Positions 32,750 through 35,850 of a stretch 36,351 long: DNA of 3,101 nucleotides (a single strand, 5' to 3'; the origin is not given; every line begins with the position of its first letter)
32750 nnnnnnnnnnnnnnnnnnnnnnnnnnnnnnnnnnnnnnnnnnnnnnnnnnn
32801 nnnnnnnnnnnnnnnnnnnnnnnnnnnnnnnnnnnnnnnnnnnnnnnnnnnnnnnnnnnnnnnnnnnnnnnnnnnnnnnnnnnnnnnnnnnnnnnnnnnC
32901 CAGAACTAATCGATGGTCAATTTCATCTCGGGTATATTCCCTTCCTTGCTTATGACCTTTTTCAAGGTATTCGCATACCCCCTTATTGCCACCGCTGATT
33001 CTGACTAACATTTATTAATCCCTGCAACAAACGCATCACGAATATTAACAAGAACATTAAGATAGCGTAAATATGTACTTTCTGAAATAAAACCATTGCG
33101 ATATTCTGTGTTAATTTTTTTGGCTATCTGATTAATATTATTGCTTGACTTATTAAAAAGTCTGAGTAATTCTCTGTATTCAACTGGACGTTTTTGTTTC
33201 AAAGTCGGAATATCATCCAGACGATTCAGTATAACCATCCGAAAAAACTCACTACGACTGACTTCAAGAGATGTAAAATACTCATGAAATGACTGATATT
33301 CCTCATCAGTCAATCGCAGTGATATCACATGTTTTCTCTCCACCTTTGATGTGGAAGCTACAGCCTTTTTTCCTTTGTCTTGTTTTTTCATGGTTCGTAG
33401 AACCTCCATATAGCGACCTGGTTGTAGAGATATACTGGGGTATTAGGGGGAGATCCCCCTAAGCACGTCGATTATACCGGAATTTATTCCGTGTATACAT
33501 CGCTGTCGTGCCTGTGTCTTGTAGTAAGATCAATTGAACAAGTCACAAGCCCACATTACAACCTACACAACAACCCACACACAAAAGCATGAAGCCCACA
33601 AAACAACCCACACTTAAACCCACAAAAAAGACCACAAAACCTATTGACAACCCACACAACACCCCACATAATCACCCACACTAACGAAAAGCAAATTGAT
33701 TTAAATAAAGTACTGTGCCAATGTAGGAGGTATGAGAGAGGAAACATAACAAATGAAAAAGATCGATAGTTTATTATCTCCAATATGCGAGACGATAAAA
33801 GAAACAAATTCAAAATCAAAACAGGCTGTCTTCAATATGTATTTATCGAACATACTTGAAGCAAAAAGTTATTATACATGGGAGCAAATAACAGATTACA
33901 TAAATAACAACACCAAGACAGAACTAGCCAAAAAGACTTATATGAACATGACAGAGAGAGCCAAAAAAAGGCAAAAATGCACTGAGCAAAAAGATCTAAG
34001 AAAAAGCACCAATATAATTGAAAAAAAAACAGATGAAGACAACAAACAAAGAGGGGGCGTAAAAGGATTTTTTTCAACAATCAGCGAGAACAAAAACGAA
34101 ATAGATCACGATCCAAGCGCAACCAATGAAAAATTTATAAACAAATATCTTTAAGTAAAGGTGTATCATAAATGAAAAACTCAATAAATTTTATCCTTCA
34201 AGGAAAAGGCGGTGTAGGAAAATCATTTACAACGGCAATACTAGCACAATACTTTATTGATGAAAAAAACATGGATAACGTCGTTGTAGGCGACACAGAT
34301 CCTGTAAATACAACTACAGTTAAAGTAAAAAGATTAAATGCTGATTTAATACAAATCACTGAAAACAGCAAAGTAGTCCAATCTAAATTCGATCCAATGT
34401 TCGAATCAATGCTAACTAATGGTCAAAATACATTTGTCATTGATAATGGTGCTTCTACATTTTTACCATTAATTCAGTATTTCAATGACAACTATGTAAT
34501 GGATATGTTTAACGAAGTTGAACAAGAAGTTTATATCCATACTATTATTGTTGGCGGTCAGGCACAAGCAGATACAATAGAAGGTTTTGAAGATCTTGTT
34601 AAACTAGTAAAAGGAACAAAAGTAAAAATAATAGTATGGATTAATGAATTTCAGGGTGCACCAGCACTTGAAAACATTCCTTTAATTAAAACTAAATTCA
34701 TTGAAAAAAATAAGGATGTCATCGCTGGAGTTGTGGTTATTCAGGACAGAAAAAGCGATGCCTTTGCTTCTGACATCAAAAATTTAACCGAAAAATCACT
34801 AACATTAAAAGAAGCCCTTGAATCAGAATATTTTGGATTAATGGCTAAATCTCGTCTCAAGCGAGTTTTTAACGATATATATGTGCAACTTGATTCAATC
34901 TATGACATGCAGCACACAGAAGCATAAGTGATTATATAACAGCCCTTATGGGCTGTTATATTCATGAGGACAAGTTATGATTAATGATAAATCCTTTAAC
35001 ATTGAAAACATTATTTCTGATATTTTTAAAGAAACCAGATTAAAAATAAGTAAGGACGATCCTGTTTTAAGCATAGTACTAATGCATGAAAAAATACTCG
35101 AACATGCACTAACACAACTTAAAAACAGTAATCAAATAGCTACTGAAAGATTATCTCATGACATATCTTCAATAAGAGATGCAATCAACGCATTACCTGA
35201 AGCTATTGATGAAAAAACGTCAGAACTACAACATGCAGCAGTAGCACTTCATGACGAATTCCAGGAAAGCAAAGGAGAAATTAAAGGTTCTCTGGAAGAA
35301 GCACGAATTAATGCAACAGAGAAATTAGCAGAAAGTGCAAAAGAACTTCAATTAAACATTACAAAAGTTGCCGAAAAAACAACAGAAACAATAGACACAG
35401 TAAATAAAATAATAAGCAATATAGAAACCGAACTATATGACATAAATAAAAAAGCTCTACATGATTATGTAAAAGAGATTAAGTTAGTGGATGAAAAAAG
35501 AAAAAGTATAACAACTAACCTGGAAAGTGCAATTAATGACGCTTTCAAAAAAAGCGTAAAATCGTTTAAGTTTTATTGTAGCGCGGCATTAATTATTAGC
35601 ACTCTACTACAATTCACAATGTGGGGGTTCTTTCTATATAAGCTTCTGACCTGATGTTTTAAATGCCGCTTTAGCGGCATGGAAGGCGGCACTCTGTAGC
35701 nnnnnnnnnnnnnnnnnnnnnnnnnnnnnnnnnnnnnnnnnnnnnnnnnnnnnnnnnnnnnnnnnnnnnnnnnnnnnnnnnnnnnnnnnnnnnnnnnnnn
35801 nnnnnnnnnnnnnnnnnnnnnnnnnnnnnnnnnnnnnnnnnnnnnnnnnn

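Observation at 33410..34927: oriT inverted repeats next to a CCCACA direct-repeat array and StbA/StbB-like genes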

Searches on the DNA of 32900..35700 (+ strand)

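Call 5: search_dna_similar(query=window:32900-35700:+, collection=plasmids, mode=near)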
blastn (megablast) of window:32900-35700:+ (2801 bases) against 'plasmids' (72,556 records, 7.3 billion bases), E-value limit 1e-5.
Records with a match: 456; places in all: 470; records where one place covers at least 80% of the query: 6.
Best place of each record, by identity: >=99% 4; 95-99% 1; 90-95% 10; 80-90% 441.
By first word of the organism name: Escherichia 364; Salmonella 37; Shigella 30; Klebsiella 20; Citrobacter 3; Kluyvera 1; Cronobacter 1.
By predicted mobility (MOB-suite, as given by PLSDB): conjugative 434; mobilizable 19; non-mobilizable 3.
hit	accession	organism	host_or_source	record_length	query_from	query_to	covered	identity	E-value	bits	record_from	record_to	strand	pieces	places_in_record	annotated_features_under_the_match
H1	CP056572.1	Escherichia coli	culture,Wastewater influent sample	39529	1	2801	100%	99.9%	0e+0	5162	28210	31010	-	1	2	conjugal transfer protein TraL | hypothetical protein (x2) | mobC: plasmid mobilization relaxosome protein MobC | zinc transporter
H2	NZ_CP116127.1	Escherichia coli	whole organism,ICU patient oral swab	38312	1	2801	100%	99.9%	0e+0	5156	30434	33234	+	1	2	conjugal transfer protein TraL | hypothetical protein (x2) | DUF6290 family protein | LPD7 domain-containing protein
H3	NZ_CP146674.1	Escherichia coli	-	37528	1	2781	99%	94.1%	0e+0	4224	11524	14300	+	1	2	conjugal transfer protein TraL | hypothetical protein (x2) | DUF6290 family protein | LPD7 domain-containing protein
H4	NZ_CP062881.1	Escherichia coli O157:H16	Sus scrofa domesticus,feces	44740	1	2781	99%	94.1%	0e+0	4218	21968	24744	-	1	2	conjugal transfer protein TraL | hypothetical protein (x2) | DUF6290 family protein | LPD7 domain-containing protein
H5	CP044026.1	Escherichia coli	pork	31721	217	2801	92%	99.6%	0e+0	4708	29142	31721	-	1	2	zinc transporter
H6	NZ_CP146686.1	Escherichia coli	Homo sapiens,cell culture,Colon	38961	1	2781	99%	92.3%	0e+0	3943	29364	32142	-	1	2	conjugal transfer protein TraL | hypothetical protein (x2) | DUF6290 family protein | LPD7 domain-containing protein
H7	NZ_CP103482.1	Escherichia coli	Homo sapiens,blood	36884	1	2077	74%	99.9%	0e+0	3819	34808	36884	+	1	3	conjugal transfer protein TraL | hypothetical protein | DUF6290 family protein | LPD7 domain-containing protein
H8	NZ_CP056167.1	Escherichia marmotae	culture,Freshwater sample from upstream ...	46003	564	2007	52%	94.5%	0e+0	2226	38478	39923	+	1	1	conjugal transfer protein TraL | zinc transporter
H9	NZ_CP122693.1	Escherichia coli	Sus scrofa,feces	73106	593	2007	51%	95.1%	0e+0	2231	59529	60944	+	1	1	conjugal transfer protein TraL | zinc transporter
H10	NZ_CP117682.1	Escherichia albertii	whole organism,bird (unidentified ...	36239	591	2007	51%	94.9%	0e+0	2218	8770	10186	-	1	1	conjugal transfer protein TraL | zinc transporter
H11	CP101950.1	Escherichia coli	Microbe organism,goat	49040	593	1982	50%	84.6%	0e+0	1380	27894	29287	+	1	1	conjugal transfer protein TraL | zinc transporter | hypothetical protein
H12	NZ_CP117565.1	Escherichia albertii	Columba livia,whole organism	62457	593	1982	50%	83.6%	0e+0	1301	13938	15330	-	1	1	conjugal transfer protein TraL | hypothetical protein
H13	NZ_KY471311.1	Escherichia coli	Homo sapiens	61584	593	1982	50%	83.5%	0e+0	1293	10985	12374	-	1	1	conjugal transfer protein TraL | hypothetical protein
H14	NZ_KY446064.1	Escherichia coli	swine gut microbiota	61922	593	1982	50%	83.5%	0e+0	1291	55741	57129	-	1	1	conjugal transfer protein TraL | zinc transporter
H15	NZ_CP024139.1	Escherichia coli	single cell,clinical patient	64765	593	1982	50%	83.5%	0e+0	1290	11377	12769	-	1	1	conjugal transfer protein TraL | hypothetical protein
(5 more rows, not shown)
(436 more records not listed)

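Call 6: get_annotated_region(hit=H2, flank=20000)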
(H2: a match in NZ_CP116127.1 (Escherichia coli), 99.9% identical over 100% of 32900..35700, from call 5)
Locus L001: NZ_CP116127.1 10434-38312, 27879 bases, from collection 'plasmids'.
description: Escherichia coli strain DETEC-P666 plasmid pDETEC35, complete sequence
organism: Escherichia coli (NCBI taxid 562)
taxonomy: Bacteria; Pseudomonadota; Gammaproteobacteria; Enterobacterales; Enterobacteriaceae; Escherichia; Escherichia coli
host: -; source: whole organism,ICU patient oral swab; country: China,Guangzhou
typing (MOB-suite, as given by PLSDB): mobilizable; replicon IncI2; relaxase MOBP
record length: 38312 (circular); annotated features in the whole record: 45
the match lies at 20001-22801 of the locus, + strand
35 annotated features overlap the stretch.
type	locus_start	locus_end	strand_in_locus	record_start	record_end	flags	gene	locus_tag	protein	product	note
CDS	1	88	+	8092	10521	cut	-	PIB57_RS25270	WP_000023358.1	VirB4 family type IV secretion system protein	-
CDS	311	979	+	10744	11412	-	-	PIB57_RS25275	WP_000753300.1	type IV secretion system protein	-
CDS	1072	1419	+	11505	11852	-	-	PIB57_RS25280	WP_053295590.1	hypothetical protein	-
CDS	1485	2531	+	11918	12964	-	-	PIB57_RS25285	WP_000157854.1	type IV secretion system protein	-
CDS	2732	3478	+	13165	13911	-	-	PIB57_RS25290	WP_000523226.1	type IV secretion system protein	-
CDS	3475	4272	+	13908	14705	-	-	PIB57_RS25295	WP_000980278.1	TrbG/VirB9 family P-type conjugative transfer protein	-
CDS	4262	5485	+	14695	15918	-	-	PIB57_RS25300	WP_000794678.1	TrbI/VirB10 family protein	-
CDS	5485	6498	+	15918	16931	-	virB11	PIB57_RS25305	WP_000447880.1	P-type DNA transfer ATPase VirB11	GO:0044097 - secretion by the type IV secretion system [Evidence IEA]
CDS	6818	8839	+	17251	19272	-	-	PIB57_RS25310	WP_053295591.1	type IV secretory system conjugative DNA transfer family protein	-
CDS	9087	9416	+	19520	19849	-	-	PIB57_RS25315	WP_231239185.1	hypothetical protein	-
CDS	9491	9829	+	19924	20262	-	-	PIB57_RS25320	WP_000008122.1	hypothetical protein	-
CDS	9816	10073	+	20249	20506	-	-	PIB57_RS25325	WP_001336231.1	hypothetical protein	-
CDS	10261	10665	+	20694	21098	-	-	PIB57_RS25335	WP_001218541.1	hypothetical protein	-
CDS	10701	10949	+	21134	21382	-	-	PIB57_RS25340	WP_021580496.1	hypothetical protein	-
CDS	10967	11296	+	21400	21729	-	-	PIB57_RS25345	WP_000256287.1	hypothetical protein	-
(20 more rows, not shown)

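Call 7: get_annotated_region(hit=H13, flank=6000)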
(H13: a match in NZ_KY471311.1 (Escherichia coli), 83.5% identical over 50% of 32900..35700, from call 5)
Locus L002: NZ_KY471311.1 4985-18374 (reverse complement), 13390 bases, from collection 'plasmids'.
description: Escherichia coli strain M19241 plasmid pMCR-M19241, complete sequence
organism: Escherichia coli (NCBI taxid 562)
taxonomy: Bacteria; Pseudomonadota; Gammaproteobacteria; Enterobacterales; Enterobacteriaceae; Escherichia; Escherichia coli
host: -; source: Homo sapiens; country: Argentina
typing (MOB-suite, as given by PLSDB): conjugative; replicon IncI2; relaxase MOBP; mating-pair formation MPF_T
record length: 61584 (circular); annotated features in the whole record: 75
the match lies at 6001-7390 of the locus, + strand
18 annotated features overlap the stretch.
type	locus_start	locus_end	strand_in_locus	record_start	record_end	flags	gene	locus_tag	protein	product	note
CDS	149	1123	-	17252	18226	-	-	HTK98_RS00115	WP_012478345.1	IS30-like element ISApl1 family transposase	GO:0006313 - DNA transposition [Evidence IEA]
CDS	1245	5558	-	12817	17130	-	-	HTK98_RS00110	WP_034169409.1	LPD7 domain-containing protein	-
CDS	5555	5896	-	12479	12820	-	mobC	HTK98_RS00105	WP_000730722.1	plasmid mobilization relaxosome protein MobC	-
CDS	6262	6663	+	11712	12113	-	-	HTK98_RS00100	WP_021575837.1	hypothetical protein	-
CDS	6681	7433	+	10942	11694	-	-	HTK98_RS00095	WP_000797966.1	conjugal transfer protein TraL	-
CDS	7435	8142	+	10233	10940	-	-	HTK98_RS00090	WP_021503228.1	hypothetical protein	-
CDS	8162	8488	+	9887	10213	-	-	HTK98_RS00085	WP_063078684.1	hypothetical protein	-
CDS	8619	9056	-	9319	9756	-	-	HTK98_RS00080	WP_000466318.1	type II toxin-antitoxin system HicB family antitoxin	-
CDS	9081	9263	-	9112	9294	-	-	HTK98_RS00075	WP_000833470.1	type II toxin-antitoxin system HicA family toxin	-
CDS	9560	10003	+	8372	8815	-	-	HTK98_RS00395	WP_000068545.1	hypothetical protein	-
CDS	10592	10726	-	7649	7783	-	-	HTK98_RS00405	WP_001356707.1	hypothetical protein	-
CDS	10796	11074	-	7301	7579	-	-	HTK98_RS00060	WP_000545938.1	hypothetical protein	-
CDS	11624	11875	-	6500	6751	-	-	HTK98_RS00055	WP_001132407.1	antitoxin Xre-like helix-turn-helix domain-containing protein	-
CDS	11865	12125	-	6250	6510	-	-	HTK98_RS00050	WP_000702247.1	hypothetical protein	-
CDS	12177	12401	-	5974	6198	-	-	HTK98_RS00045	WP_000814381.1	hypothetical protein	-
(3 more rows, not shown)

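Call 31: get_annotated_region(hit=H6, flank=500)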
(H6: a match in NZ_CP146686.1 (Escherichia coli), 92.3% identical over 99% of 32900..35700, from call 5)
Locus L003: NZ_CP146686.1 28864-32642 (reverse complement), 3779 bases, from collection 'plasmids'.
description: Escherichia coli strain MS 196-1 plasmid unnamed5, complete sequence
organism: Escherichia coli (NCBI taxid 562)
taxonomy: Bacteria; Pseudomonadota; Gammaproteobacteria; Enterobacterales; Enterobacteriaceae; Escherichia; Escherichia coli
host: -; source: Homo sapiens,cell culture,Colon; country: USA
typing (MOB-suite, as given by PLSDB): mobilizable; replicon IncI2; relaxase MOBP
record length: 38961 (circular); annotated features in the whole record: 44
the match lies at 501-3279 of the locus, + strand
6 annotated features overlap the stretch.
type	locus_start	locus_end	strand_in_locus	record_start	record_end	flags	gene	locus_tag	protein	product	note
CDS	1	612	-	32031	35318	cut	-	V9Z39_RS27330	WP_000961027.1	LPD7 domain-containing protein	-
CDS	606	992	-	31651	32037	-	-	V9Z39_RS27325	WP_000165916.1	DUF6290 family protein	-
CDS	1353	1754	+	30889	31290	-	-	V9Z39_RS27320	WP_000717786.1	hypothetical protein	-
CDS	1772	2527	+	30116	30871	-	-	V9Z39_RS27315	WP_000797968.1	conjugal transfer protein TraL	-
CDS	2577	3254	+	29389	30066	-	-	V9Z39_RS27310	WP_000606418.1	hypothetical protein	-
CDS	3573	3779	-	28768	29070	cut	-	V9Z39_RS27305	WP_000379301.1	hypothetical protein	-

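Call 32: get_annotated_region(hit=H8, flank=2500)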
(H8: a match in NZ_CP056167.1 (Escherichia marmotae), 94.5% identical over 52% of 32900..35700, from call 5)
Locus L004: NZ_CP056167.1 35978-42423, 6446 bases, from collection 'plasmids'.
description: Escherichia marmotae strain RHBSTW-00777 plasmid pRHBSTW-00777_3, complete sequence
organism: Escherichia marmotae (NCBI taxid 1499973)
taxonomy: Bacteria; Pseudomonadota; Gammaproteobacteria; Enterobacterales; Enterobacteriaceae; Escherichia; Escherichia marmotae
host: -; source: culture,Freshwater sample from upstream of wastewater treatment plant; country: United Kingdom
typing (MOB-suite, as given by PLSDB): conjugative; replicon IncX4; relaxase MOBP; mating-pair formation MPF_T
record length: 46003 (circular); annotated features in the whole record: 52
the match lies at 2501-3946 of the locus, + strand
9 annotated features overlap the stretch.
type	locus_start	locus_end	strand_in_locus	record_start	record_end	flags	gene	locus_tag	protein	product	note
CDS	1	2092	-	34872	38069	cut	-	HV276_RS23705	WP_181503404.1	LPD7 domain-containing protein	-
CDS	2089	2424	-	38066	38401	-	-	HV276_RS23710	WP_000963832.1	DUF6290 family protein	-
CDS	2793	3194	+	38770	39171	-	-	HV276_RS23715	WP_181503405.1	zinc transporter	-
CDS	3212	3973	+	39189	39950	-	-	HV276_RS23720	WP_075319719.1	conjugal transfer protein TraL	-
CDS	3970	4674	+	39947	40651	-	-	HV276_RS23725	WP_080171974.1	hypothetical protein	-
CDS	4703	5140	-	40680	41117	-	-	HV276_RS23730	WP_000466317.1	type II toxin-antitoxin system HicB family antitoxin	-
CDS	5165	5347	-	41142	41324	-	-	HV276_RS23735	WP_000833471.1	type II toxin-antitoxin system HicA family toxin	-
CDS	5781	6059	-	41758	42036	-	-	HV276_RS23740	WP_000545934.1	hypothetical protein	-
CDS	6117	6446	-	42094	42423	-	-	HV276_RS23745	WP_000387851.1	hypothetical protein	-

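Call 33: get_annotated_region(hit=H11, flank=2500)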
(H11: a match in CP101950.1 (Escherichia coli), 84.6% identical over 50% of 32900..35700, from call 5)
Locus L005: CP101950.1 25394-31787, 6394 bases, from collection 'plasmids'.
description: Escherichia coli strain STEC1099 plasmid unnamed1, complete sequence
organism: Escherichia coli (NCBI taxid 562)
taxonomy: Bacteria; Pseudomonadota; Gammaproteobacteria; Enterobacterales; Enterobacteriaceae; Escherichia; Escherichia coli
host: -; source: Microbe organism,goat; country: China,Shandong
typing (MOB-suite, as given by PLSDB): conjugative; replicon IncI2; relaxase MOBP,MOBP; mating-pair formation MPF_T
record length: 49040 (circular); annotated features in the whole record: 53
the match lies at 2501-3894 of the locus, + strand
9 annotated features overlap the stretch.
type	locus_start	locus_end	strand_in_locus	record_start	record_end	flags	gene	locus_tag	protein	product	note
CDS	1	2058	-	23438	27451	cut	-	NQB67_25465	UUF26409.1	relaxase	-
CDS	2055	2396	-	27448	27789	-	-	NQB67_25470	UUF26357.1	MobC family plasmid mobilization relaxosome protein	-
CDS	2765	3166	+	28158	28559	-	-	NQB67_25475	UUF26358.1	zinc transporter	-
CDS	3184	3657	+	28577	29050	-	-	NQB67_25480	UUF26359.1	conjugal transfer protein TraL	-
CDS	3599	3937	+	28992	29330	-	-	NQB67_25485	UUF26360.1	hypothetical protein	-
CDS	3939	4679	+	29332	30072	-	-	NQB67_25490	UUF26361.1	hypothetical protein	-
CDS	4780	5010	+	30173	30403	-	-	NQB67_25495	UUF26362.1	DUF2786 domain-containing protein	-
CDS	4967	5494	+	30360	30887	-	-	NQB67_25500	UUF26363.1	DUF2786 domain-containing protein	-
CDS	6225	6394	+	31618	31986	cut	-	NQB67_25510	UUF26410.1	hypothetical protein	-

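Call 34: get_annotated_region(hit=H3, flank=500)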
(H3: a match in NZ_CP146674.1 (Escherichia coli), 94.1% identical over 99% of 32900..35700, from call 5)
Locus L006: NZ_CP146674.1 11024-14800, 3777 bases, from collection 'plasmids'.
description: Escherichia coli strain MS 21-1 plasmid unnamed4, complete sequence
organism: Escherichia coli (NCBI taxid 562)
taxonomy: Bacteria; Pseudomonadota; Gammaproteobacteria; Enterobacterales; Enterobacteriaceae; Escherichia; Escherichia coli
host: -; source: -; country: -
typing (MOB-suite, as given by PLSDB): mobilizable; replicon IncI2; relaxase MOBP
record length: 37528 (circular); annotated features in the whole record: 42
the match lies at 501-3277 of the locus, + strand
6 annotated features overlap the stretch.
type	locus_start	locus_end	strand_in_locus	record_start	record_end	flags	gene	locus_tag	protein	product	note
CDS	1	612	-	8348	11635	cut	-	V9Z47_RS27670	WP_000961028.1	LPD7 domain-containing protein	-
CDS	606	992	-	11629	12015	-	-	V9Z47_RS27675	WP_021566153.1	DUF6290 family protein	-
CDS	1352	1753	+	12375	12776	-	-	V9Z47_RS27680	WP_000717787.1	hypothetical protein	-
CDS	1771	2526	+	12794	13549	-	-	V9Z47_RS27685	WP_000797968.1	conjugal transfer protein TraL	-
CDS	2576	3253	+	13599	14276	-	-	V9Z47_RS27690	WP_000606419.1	hypothetical protein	-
CDS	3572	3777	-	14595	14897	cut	-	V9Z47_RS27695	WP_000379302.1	hypothetical protein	-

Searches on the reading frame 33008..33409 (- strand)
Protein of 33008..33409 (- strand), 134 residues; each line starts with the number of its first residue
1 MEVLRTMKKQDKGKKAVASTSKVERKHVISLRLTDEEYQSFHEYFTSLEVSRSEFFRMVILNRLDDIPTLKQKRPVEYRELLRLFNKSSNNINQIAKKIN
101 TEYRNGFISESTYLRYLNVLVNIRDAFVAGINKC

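Call 9: search_protein_families(proteins=[window:33008-33409:-], library=ncbifam, max_evalue=0.1)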
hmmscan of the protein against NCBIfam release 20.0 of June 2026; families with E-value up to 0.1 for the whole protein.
window:33008-33409:- (134 aa): 4 families
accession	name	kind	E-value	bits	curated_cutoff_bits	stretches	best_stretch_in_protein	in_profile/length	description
NF010432.0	PRK13858.1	equivalog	2.4e-05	24.3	173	1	16-104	14-101/148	T-DNA border endonuclease subunit VirD1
NF046040.1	RelB_antitoxin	equivalog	0.00034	20.9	50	1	29-66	1-38/69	type II toxin-antitoxin system RelB family antitoxin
NF041418.1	MbpA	equivalog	0.0099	15.7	90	1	25-97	1-68/93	mobilization protein MbpA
NF041264.1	MobA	equivalog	0.028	14.9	80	0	25-63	3-41/91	plasmid mobilization protein MobA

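Call 80: profile_search(protein=window:33008-33409:-)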
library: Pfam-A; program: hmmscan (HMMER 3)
A. the first sequence (134 residues): domains with independent E <= 10: 10; with E <= 0.001: 4
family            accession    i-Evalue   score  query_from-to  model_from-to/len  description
NikA-like         PF21983.2     2.3e-08    34.5      25-98          3-71/72  Mobilization protein NikA
DUF6290           PF19807.5       3e-06    27.8      28-66          3-41/72  Family of unknown function (DUF6290)
MobC              PF05713.17    0.00045    21.1      89-101         8-20/45  Bacterial mobilisation protein (MobC)
MobC_2            PF19514.5     0.00049    20.2       7-105         1-104/140  MobC-like protein
HTH_48            PF17906.7      0.0011    19.5      77-116         3-42/50  HTH domain in Mos1 transposase
VirD1             PF07328.17      0.045    14.2      20-92         15-86/142  T-DNA border endonuclease VirD1
OEP               PF02321.23      0.058    13.6      79-131       120-172/187  Outer membrane efflux protein
RHH_1             PF01402.27       0.22    12.0      29-65          2-38/39  Ribbon-helix-helix protein, copG family
PAH_ZNF598        PF23202.1        0.24    12.2      84-122        14-51/83  ZNF598 PAH domain
DUF3755           PF12579.13        1.1     9.4      84-101        10-27/34  Protein of unknown function (DUF3755)

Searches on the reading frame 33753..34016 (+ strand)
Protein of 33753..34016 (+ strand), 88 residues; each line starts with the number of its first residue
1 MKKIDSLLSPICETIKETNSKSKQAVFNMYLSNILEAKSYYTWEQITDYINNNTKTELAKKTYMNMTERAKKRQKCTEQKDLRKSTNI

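Call 72: predict_structure(alignment_id=A4)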
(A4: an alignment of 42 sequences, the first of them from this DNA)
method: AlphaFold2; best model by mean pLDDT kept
length: 88 residues; sequences in the alignment: 42
mean_pLDDT: 87.4   pTM: 0.75
mean pLDDT of the five models: 87.4, 87.0, 87.0, 86.9, 85.3
residues with pLDDT >= 90: 61; 70-90: 14; 50-70: 12; < 50: 1
segments of 3 or more residues with pLDDT < 50: none
pLDDT, mean of each block of 10 residues (from residue 1): 86 84 91 95 96 93 96 82 58
secondary structure, 60 per line:
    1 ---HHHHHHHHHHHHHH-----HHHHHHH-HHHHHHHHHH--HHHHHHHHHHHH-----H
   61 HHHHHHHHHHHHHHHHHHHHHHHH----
elements in order: H4-17 H23-29 H31-40 H43-54 H60-84
